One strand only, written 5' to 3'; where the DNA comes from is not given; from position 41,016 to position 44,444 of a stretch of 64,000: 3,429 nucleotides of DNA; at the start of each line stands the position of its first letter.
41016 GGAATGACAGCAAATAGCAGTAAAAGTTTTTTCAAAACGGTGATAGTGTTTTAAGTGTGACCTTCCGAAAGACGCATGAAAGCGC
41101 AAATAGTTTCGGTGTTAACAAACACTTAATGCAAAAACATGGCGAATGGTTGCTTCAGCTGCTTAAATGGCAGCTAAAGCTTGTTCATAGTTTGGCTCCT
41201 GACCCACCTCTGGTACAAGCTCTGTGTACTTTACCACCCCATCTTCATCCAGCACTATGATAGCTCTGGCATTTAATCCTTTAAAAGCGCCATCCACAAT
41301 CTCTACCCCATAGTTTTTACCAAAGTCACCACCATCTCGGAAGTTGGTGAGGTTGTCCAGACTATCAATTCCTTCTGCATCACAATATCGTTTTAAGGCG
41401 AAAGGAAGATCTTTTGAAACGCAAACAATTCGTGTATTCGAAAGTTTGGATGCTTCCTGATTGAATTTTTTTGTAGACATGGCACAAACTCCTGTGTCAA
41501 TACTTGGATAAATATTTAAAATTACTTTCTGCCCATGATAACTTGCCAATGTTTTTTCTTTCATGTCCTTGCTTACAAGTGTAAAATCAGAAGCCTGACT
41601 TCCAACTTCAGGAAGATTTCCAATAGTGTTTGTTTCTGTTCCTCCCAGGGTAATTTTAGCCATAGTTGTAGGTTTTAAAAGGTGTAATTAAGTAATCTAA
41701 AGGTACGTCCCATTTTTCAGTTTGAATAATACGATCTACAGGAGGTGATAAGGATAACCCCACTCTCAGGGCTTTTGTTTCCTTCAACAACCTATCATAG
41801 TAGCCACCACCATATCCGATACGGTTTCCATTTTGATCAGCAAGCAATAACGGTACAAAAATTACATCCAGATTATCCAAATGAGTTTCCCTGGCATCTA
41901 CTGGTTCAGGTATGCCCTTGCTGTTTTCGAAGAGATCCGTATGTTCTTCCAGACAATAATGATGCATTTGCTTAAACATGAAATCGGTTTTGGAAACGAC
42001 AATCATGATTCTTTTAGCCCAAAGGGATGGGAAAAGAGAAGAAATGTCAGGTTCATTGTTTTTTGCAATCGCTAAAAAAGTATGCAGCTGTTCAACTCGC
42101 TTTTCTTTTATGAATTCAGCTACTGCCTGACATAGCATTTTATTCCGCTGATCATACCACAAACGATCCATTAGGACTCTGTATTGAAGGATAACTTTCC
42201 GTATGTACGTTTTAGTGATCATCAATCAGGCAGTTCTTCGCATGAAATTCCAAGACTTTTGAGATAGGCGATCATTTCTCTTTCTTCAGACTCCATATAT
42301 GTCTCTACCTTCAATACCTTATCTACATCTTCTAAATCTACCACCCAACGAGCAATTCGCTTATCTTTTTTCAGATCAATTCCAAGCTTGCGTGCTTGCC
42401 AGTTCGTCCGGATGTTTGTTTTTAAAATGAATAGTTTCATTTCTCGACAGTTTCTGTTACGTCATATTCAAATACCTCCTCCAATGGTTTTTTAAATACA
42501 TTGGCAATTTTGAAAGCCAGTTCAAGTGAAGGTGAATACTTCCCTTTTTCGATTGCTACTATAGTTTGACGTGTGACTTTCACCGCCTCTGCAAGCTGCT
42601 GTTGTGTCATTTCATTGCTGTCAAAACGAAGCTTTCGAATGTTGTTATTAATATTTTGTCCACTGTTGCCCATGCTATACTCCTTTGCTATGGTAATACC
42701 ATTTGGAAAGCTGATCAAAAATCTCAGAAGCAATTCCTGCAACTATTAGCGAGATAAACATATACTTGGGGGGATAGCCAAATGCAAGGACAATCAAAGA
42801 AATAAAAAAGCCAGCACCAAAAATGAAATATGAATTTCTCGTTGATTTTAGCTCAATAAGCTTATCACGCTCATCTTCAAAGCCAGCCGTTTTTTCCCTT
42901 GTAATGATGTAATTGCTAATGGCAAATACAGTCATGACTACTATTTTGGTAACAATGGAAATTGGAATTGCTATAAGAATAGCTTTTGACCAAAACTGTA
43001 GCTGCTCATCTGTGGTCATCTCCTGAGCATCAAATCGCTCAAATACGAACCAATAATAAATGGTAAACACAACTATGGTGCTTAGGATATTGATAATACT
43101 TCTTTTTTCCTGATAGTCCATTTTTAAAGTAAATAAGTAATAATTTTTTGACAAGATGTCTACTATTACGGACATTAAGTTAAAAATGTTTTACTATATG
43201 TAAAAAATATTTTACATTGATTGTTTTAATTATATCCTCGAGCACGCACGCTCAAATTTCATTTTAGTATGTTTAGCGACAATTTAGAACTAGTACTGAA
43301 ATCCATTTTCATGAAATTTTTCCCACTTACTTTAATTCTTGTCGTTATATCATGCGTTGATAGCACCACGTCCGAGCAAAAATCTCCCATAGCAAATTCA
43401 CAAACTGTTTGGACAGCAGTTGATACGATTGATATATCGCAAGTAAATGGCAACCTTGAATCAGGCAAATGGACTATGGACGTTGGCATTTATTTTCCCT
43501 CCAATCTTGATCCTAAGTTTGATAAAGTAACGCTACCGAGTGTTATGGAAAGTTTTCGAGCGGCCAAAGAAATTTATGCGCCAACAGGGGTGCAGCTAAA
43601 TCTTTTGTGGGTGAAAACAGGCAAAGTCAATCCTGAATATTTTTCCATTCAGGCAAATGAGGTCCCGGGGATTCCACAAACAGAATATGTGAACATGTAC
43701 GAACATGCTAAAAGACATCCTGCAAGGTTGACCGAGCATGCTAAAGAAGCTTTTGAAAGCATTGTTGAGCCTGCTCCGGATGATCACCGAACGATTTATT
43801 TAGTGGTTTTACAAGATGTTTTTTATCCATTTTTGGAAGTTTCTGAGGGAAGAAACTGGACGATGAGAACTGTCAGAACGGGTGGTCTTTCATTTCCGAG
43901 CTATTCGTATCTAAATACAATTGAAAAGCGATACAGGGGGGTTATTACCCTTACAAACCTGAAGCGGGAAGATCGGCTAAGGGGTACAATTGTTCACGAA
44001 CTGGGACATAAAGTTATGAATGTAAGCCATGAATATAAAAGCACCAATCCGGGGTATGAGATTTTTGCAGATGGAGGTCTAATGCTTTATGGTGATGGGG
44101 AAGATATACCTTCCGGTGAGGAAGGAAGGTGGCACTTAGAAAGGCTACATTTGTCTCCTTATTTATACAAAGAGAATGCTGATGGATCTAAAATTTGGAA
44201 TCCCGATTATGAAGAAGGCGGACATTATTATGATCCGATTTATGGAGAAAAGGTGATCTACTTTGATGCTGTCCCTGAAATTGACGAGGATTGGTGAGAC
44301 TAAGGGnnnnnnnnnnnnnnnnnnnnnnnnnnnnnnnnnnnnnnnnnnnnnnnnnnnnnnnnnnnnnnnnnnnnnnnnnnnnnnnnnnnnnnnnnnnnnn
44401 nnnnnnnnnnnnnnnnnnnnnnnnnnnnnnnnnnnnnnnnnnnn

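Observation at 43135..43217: Four operator-like palindromes phased at exactly 21 bp (two helical turns)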

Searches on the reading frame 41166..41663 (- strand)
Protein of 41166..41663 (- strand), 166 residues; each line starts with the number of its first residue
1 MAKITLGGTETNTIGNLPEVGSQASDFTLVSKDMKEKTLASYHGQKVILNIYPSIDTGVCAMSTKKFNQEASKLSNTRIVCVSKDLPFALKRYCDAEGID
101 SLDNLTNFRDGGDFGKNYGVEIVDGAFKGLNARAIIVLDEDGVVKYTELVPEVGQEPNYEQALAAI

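Call 6: search_protein_families(library=pfam, proteins=[window:41166-41663:-], max_evalue=0.01)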
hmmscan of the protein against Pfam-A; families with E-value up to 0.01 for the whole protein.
window:41166-41663:- (166 aa): 2 families
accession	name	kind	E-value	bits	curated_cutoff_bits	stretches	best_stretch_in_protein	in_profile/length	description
PF08534.16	Redoxin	-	5.6e-27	94.8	26.6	1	20-163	2-148/148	Redoxin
PF00578.27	AhpC-TSA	-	1.6e-17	64.1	26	1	20-146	1-123/124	AhpC/TSA family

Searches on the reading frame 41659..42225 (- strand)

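Call 6: search_protein_families(library=pfam, proteins=[window:41659-42225:-], max_evalue=0.01)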
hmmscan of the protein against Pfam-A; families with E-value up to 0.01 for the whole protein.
window:41659-42225:- (189 aa): 2 families
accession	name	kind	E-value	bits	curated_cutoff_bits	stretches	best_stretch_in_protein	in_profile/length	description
PF01812.26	5-FTHF_cyc-lig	-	4.1e-27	95.7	27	1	5-182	1-186/186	5-formyltetrahydrofolate cyclo-ligase family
PF01466.24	Skp1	-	0.006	16.8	22.3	0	31-57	7-32/48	Skp1 family, dimerisation domain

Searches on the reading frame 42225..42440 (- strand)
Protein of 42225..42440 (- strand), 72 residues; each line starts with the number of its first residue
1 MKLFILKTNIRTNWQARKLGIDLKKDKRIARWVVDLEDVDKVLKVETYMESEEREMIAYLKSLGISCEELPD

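Call 6: search_protein_families(library=pfam, proteins=[window:42225-42440:-], max_evalue=0.01)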
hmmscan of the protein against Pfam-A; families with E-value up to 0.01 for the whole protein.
window:42225-42440:- (72 aa): 0 families

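Call 29: search_protein_families(library=ncbifam, proteins=[window:42225-42440:-], max_evalue=0.01)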
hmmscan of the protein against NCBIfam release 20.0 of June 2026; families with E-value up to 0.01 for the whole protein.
window:42225-42440:- (72 aa): 0 families

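Call 69: search_protein_families(library=padloc, proteins=[window:42225-42440:-], max_evalue=0.01)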
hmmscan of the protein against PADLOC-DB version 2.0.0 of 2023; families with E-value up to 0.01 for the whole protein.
window:42225-42440:- (72 aa): 2 families
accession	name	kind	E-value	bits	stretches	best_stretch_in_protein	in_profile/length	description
PDLC01083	Csx21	-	0.0015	16.9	1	27-63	15-51/100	Unknown function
PDLC01524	Csx21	-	0.0085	14.7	0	28-63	16-51/100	CAS-III-A; associated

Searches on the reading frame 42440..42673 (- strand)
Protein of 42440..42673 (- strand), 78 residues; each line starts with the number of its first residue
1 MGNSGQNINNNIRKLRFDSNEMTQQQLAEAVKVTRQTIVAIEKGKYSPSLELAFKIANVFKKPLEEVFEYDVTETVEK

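Call 6: search_protein_families(library=pfam, proteins=[window:42440-42673:-], max_evalue=0.01)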
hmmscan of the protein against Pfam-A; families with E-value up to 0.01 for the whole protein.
window:42440-42673:- (78 aa): 7 families
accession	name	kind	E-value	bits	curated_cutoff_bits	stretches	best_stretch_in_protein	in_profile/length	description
PF01381.28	HTH_3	-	2.1e-15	56.9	23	1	14-66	3-54/55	Helix-turn-helix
PF12844.13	HTH_19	-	1.3e-06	28.6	30.2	1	11-67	3-58/64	Helix-turn-helix domain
PF13560.12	HTH_31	-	2.4e-05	25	27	1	21-60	14-54/64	Helix-turn-helix domain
PF13443.12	HTH_26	-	0.00011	22.8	22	1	20-70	9-60/63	Cro/C1-type HTH DNA-binding domain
PF04545.22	Sigma70_r4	-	0.0035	17.3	24.1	1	15-43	15-42/50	Sigma-70, region 4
PF13413.12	HTH_25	-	0.0042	17.3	24.6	1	19-47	8-36/62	Helix-turn-helix domain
PF08279.18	HTH_11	-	0.0053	17.1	25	1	18-39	11-33/55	HTH domain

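Call 28: search_solved_structures(query=window:42440-42673:-, max_evalue=0.001, show_alignments=2)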
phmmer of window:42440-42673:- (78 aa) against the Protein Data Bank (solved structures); distinct sequences matched with E-value up to 0.001: 4.
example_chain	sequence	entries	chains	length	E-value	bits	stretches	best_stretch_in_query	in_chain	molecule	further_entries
1utx_A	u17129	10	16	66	1e-12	51.1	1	9-71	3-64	CYLR2 | cytolysin regulator 2 | PUTATIVE TRANSCRIPTION REGULATOR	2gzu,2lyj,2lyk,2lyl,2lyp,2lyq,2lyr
9k3w_A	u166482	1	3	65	1.9e-12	50.3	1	9-69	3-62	Transcriptional regulator, PbsX family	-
2xiu_A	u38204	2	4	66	1.9e-12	50.3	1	9-71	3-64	CYLR2 | CYLR2 SYNONYM CYTOLYSIN REPRESSOR 2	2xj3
8tac_A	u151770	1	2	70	0.00038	24.1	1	9-59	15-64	DBP48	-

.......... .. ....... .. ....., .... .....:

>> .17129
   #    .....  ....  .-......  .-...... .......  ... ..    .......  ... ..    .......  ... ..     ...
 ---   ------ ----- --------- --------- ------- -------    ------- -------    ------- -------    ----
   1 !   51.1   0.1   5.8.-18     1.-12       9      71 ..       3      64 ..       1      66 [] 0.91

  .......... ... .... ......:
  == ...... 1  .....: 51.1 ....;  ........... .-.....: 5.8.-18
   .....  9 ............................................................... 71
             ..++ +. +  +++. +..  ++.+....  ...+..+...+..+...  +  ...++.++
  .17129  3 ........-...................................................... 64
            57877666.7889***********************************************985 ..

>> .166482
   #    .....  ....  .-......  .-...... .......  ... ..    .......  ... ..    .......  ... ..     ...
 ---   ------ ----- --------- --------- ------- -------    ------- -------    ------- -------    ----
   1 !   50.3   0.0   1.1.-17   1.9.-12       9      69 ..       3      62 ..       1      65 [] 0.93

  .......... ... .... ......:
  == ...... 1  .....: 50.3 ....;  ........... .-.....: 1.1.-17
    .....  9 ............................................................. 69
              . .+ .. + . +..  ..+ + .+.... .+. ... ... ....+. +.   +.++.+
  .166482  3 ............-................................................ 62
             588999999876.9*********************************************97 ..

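Call 29: search_protein_families(library=ncbifam, proteins=[window:42440-42673:-], max_evalue=0.01)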
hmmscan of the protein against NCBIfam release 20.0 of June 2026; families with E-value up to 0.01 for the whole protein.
window:42440-42673:- (78 aa): 17 families
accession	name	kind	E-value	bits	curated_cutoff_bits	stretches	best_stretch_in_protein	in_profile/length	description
TIGR03070.1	couple_hipB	subfamily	1.1e-09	38.1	71.65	1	8-60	3-54/58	type II toxin-antitoxin system Y4mF family antitoxin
NF041951.1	phage_RstR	subfamily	1.6e-08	34.8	80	1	8-66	3-60/108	RstR family transcriptional repressor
NF003162.0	PRK04140.1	equivalog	4.8e-07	29.1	263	1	10-66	129-184/317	transcriptional regulator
TIGR00270.2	TIGR00270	equivalog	5.8e-07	29.4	110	1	9-67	77-134/159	multiprotein bridging factor aMBF1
NF052239.1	antitox_spr1629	equivalog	2e-06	27.2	335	1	10-61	5-55/377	spr1629 family repressor/antitoxin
NF007408.0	PRK09943.1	equivalog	2.5e-06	27.2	211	1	4-70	4-69/185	HTH-type transcriptional regulator PuuR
NF047948.1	male_kill_WMK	equivalog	8.2e-06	25.5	300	1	6-60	161-214/300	WO male-killing family protein Wmk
NF010465.0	PRK13890.1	equivalog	1.2e-05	25.3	96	1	11-70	9-67/121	conjugal transfer protein TrbA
TIGR02607.1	antidote_HigA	equivalog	3.6e-05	23.5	47.7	1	21-62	20-61/81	HigA family addiction module antitoxin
NF006015.0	PRK08154.1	subfamily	6.8e-05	22.2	204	1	8-75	31-97/314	anaerobic benzoate catabolism transcriptional regulator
NF003057.0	PRK03975.1-5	subfamily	0.00029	20.5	168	1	13-44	12-43/134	putative transcriptional regulator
NF047542.1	telomere_Tap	equivalog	0.0014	17.4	600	1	14-51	24-60/695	telomere-associated protein Tap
NF041493.1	MobT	equivalog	0.0016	17.3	600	1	20-62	8-50/383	MobT family relaxase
NF007257.0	PRK09706.1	subfamily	0.0029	17.4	101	1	8-61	6-58/135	transcriptional repressor DicA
NF007271.0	PRK09726.1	equivalog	0.0035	17.3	79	1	8-58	13-62/88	type II toxin-antitoxin system antitoxin HipB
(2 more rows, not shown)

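Call 42: find_related_loci(query=window:42440-42673:-, collection=genome_contigs, flank=1500)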
Query window:42440-42673:- (78 aa) in genome_contigs; peptide patterns used: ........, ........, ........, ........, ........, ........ (x = any residue, [..] = any of these).
403 stretches matched a pattern; 241 encode a relative of the query (tblastn E <= 1e-3); the best 80 are kept; 80 distinct loci.
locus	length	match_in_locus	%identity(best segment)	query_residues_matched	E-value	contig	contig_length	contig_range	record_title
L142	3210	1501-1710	80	1-70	8e-35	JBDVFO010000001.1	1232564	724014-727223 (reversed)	MAG: Ekhidna sp. isolate LC.102.F.A1_144_55 LC_102_F_A1_144_55_000000000001, whole genome shotgun sequence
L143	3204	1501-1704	81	4-71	1e-33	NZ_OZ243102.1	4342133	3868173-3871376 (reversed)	MAG: Ekhidna sp. isolate abf1a64b-cdbe-4c37-8f85-7d33dfce044d chromosome 1, complete sequence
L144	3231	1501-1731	70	3-78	8e-33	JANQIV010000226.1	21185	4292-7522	MAG: Melioribacteraceae bacterium isolate PL24a_bin.71 k99_1414249, whole genome shotgun sequence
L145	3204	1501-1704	76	4-71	5e-32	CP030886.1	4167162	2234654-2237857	MAG: Cytophagaceae bacterium isolate ECT2AJA-110-C chromosome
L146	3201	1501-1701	76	4-70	5e-32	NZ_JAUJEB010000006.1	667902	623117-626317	Agaribacillus aureus strain BMA12 HFOEMNIK_6, whole genome shotgun sequence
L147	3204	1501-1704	76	4-71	1e-31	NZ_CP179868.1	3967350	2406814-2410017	Ekhidna sp. To15 chromosome, complete genome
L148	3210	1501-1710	77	2-71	2e-31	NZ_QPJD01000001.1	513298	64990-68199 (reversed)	Paenibacillus prosopidis strain CECT 7506 Ga0244617_101, whole genome shotgun sequence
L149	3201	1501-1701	73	6-72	2e-31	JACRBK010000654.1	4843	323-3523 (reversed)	MAG: Chloroflexi bacterium isolate NC_groundwater_1618_Pr3_B-0.1um_56_17 SR-2_scaffold_141_3214301, whole genome shotgun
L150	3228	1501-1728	68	1-78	3e-31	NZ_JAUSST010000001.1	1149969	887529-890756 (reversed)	Paenibacillus harenae strain CC479 Ga0466903_01, whole genome shotgun sequence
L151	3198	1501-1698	77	6-71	3e-31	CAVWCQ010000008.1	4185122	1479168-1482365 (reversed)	MAG: uncultured Chloroflexia bacterium isolate MFD03899.bin.2.186 genome assembly, contig: contig_6098, whole genome sho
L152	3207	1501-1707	73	1-71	5e-31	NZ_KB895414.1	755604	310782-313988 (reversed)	Paenibacillus terrigena DSM 21567 C558DRAFT_scaffold00003.3, whole genome shotgun sequence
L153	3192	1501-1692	78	7-70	6e-31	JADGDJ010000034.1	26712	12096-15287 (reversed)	MAG: Spirochaetaceae bacterium isolate BB7 NODE_1711_length_26712_cov_3.318378, whole genome shotgun sequence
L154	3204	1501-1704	74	4-71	6e-31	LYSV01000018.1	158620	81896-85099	MAG: Flammeovirgaceae bacterium BBD 1991-12 Richardson_scaffold_86, whole genome shotgun sequence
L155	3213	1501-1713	76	4-74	4e-31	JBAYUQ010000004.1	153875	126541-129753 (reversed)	MAG: Candidatus Kapaibacterium sp. isolate SO_2016_LW3_39 scaffold00133_LW162_2016, whole genome shotgun sequence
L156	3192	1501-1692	81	7-70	5e-31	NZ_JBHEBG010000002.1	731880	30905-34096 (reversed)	Spongiimicrobium sp. 3-5 NODE_2_length_731880_cov_338.017368, whole genome shotgun sequence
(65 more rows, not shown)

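Call 69: search_protein_families(library=padloc, proteins=[window:42440-42673:-], max_evalue=0.01)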
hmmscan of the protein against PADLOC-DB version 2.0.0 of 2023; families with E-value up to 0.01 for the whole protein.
window:42440-42673:- (78 aa): 18 families
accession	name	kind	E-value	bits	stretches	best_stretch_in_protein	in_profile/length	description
PDLC02926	HTH_VI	-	6.3e-11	40.4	1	7-65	1-58/92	-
PDLC04142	capH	-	1.4e-08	33.8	1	6-75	5-69/103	capH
PDLC03952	RmrA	-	4.6e-08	30.3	1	19-65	33-79/395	-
PDLC03944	RmrA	-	6.4e-08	30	1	20-71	18-69/384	-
PDLC03947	RmrA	-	9.1e-08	29.3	1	8-68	12-71/383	-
PDLC03665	Control_protein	-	6.1e-07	27.6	1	9-60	10-61/77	control protein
PDLC03943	RmrA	-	6.6e-07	26.7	1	14-76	9-69/370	-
PDLC03954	RmrA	-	8.7e-07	26.2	1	11-63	14-65/380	-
PDLC04775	PDC-M69A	-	1.3e-06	26.8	1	6-71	6-70/113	-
PDLC03945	RmrA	-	1.8e-06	25.4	1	11-61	6-55/394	-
PDLC03949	RmrA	-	3.8e-06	24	1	20-73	14-67/363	-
PDLC03946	RmrA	-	5.4e-05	20.1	1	19-72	13-66/357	-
PDLC03951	RmrA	-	7.4e-05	19.9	1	13-66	14-66/400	-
PDLC03948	RmrA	-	0.00076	16.5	1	18-71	18-71/397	-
PDLC03955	RmrA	-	0.00083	16.7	1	20-69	32-80/371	-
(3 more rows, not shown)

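Call 81: predict_structure(alignment_id=A4)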
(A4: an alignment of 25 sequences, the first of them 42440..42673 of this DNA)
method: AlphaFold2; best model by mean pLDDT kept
length: 78 residues; sequences in the alignment: 25
mean_pLDDT: 86.9   pTM: 0.74
mean pLDDT of the five models: 86.9, 86.5, 85.6, 85.6, 85.1
residues with pLDDT >= 90: 57; 70-90: 7; 50-70: 8; < 50: 6
segments of 3 or more residues with pLDDT < 50: 1-4
pLDDT, mean of each block of 10 residues (from residue 1): 60 95 97 98 92 97 93 57
secondary structure, 60 per line:
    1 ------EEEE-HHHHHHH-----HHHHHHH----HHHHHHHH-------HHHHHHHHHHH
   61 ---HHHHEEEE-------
elements in order: E7-10 H12-18 H24-30 H35-42 H50-60 H64-67 E68-71

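Call 83: fold_search(model_id=the predicted structure, library=pdb)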
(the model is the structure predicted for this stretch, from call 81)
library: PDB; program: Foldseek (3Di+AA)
matches with E <= 10: 552; with E <= 0.001: 5
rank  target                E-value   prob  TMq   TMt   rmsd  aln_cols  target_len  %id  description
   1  2xiu_B                8.0e-06  1.00  0.75  0.89   1.3        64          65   45  High resolution structure of MTSL-tagged CylR2. (released 2011-02-09)
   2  1utx_A                1.5e-05  1.00  0.76  0.89   1.2        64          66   45  Regulation of Cytolysin Expression by Enterococcus faecalis: Role of CylR2 (released 2004-09-16)
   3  2xiu_A                2.1e-05  1.00  0.76  0.89   1.2        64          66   45  High resolution structure of MTSL-tagged CylR2. (released 2011-02-09)
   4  9k3w_A                2.7e-05  1.00  0.74  0.90   0.7        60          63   50  Crystal structure of putative transcription regulator (dr_2454) from Deinococcus radiodurans (released 2025-10-22)
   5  9k3w_B                3.5e-05  1.00  0.77  0.93   0.8        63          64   48  Crystal structure of putative transcription regulator (dr_2454) from Deinococcus radiodurans (released 2025-10-22)
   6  28tn_A                1.5e-03  1.00  0.70  0.81   1.2        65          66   29  Structure of a lambda repressor-like protein from Escherichia coli (released 2026-03-11)
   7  3bs3                  2.2e-03  1.00  0.70  0.86   1.3        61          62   23  Crystal structure of a putative DNA-binding protein from Bacteroides fragilis (released 2008-01-15)
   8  3f52_A                2.7e-03  1.00  0.61  0.62   1.2        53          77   26  Crystal structure of the clp gene regulator ClgR from C. glutamicum (released 2008-11-18)
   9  2b5a_B                2.9e-03  1.00  0.64  0.66   1.1        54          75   26  C.BclI, Control Element of the BclI Restriction-Modification System (released 2006-01-03)
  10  8rc5_2A               3.8e-03  1.00  0.72  0.27   1.6        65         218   17  Complex between the RecA-like Sak4 SSAP and the SaPI2 Stl master regulator (released 2025-03-05)
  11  3f51_C                4.0e-03  1.00  0.63  0.55   0.9        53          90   26  Crystal Structure of the clp gene regulator ClgR from Corynebacterium glutamicum (released 2008-11-18)
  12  2b5a_C                4.0e-03  1.00  0.63  0.64   1.2        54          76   26  C.BclI, Control Element of the BclI Restriction-Modification System (released 2006-01-03)
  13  2b5a_A                4.3e-03  1.00  0.63  0.63   1.2        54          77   26  C.BclI, Control Element of the BclI Restriction-Modification System (released 2006-01-03)
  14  8ezt_B                4.3e-03  1.00  0.60  0.65   1.3        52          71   35  Crystal structure of HipB(Lp) from Legionella pneumophila (released 2023-09-27)
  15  3f51_A                4.6e-03  1.00  0.64  0.53   0.9        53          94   26  Crystal Structure of the clp gene regulator ClgR from Corynebacterium glutamicum (released 2008-11-18)
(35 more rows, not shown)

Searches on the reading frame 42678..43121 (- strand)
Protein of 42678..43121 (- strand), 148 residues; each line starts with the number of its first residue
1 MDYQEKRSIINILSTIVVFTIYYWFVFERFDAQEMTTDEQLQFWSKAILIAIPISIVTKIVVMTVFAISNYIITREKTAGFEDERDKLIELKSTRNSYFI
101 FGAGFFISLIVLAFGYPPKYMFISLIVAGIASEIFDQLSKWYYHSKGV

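Call 6: search_protein_families(library=pfam, proteins=[window:42678-43121:-], max_evalue=0.01)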
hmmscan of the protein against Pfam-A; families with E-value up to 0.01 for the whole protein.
window:42678-43121:- (148 aa): 2 families
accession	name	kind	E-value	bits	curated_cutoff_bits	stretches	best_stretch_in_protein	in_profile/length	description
PF09946.14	DUF2178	-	5.6e-05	23.6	22.8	0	71-130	35-96/104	Predicted membrane protein (DUF2178)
PF13803.12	DUF4184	-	0.005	17.1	25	1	9-113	151-228/229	Domain of unknown function (DUF4184)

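Call 7: find_related_loci(query=window:42678-43121:-, collection=genome_contigs, flank=3000)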
Query window:42678-43121:- (148 aa) in genome_contigs; peptide patterns used: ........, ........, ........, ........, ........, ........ (x = any residue, [..] = any of these).
92 stretches matched a pattern; 3 encode a relative of the query (tblastn E <= 1e-3); 3 distinct loci.
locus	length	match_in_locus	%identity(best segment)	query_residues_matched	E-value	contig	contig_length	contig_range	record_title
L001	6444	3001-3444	80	1-148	8e-79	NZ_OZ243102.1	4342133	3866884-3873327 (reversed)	MAG: Ekhidna sp. isolate abf1a64b-cdbe-4c37-8f85-7d33dfce044d chromosome 1, complete sequence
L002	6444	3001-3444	80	1-148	6e-72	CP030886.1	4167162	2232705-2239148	MAG: Cytophagaceae bacterium isolate ECT2AJA-110-C chromosome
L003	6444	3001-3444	81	1-148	3e-67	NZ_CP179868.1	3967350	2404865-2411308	Ekhidna sp. To15 chromosome, complete genome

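Call 29: search_protein_families(library=ncbifam, proteins=[window:42678-43121:-], max_evalue=0.01)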
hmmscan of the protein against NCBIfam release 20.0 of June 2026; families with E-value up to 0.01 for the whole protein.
window:42678-43121:- (148 aa): 0 families

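Call 69: search_protein_families(library=padloc, proteins=[window:42678-43121:-], max_evalue=0.01)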
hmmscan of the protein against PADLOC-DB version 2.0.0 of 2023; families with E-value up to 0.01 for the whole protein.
window:42678-43121:- (148 aa): 0 families

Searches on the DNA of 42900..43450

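Call 79: search_rna_families(source=window, start=42900, end=43450, threshold=evalue, max_evalue=1)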
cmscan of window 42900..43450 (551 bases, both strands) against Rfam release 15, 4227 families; matches with E-value up to 1: 0.
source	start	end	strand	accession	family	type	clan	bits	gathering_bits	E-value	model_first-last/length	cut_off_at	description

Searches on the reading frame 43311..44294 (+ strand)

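Call 6: search_protein_families(library=pfam, proteins=[window:43311-44294:+], max_evalue=0.01)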
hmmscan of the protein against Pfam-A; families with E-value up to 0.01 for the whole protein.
window:43311-44294:+ (328 aa): 0 families

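Call 29: search_protein_families(library=ncbifam, proteins=[window:43311-44294:+], max_evalue=0.01)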
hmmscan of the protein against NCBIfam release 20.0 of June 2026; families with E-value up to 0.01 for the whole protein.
window:43311-44294:+ (328 aa): 0 families

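Call 69: search_protein_families(library=padloc, proteins=[window:43311-44294:+], max_evalue=0.01)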
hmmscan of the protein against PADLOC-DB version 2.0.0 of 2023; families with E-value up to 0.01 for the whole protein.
window:43311-44294:+ (328 aa): 1 family
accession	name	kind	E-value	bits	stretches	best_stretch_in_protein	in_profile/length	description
PDLC04141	capP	-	0.0011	16.5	1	206-237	50-81/242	capP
